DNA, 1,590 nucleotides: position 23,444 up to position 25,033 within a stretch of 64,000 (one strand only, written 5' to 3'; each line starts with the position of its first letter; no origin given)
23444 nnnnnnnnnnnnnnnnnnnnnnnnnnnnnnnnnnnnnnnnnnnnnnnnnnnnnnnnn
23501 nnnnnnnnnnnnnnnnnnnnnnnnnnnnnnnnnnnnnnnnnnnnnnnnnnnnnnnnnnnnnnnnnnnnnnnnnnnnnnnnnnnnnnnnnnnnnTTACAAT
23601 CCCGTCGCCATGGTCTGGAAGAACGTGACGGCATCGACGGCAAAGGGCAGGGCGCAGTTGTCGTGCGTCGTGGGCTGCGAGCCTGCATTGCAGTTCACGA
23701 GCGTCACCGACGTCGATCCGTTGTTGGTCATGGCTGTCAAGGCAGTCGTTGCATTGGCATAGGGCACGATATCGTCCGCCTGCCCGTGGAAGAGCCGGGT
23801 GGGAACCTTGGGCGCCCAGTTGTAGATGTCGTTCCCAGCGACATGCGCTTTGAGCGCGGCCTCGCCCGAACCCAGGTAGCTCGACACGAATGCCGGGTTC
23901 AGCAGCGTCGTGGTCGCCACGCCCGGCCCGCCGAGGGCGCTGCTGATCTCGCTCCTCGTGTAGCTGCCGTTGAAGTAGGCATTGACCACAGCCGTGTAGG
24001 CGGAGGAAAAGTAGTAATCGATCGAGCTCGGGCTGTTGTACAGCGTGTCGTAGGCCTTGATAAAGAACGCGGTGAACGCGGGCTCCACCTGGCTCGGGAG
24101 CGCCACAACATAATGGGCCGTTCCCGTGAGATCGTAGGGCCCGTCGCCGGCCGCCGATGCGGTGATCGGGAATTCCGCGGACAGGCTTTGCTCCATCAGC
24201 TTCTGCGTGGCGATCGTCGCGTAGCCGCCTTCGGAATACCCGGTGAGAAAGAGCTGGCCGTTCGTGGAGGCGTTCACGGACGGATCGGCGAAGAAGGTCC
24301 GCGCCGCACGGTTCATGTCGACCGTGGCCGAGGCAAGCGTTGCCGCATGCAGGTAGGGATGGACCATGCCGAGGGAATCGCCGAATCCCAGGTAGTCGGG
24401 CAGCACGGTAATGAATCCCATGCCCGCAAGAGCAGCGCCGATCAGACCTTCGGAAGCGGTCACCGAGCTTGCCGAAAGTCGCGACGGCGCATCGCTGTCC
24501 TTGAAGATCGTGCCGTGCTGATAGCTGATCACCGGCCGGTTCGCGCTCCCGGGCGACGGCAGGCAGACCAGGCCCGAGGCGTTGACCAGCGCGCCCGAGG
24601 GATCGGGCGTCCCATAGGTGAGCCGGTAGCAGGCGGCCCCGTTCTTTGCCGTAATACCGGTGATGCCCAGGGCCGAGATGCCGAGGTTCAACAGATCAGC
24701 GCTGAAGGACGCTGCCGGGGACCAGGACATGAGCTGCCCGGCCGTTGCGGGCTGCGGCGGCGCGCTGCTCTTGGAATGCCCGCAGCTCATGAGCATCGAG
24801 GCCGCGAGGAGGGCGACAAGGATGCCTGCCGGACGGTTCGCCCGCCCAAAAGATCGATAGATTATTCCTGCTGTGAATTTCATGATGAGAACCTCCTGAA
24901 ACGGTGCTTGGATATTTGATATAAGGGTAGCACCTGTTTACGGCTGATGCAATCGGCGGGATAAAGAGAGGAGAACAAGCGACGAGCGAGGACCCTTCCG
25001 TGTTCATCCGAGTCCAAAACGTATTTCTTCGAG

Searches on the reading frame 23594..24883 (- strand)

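Call 30: search_protein_families(library=pfam, proteins=[window:23594-24883:-])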
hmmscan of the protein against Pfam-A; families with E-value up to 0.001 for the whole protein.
window:23594-24883:- (429 aa): 3 families
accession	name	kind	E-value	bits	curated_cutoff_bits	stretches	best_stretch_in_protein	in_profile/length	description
PF03583.20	LIP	-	1.6e-10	41.2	23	1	133-397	4-253/286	Secretory lipase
PF12146.15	Hydrolase_4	-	2.7e-05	24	27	0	148-310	23-165/239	Serine aminopeptidase, S33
PF00326.27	Peptidase_S9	-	3.3e-05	23.9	22.6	0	358-400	143-185/213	Prolyl oligopeptidase family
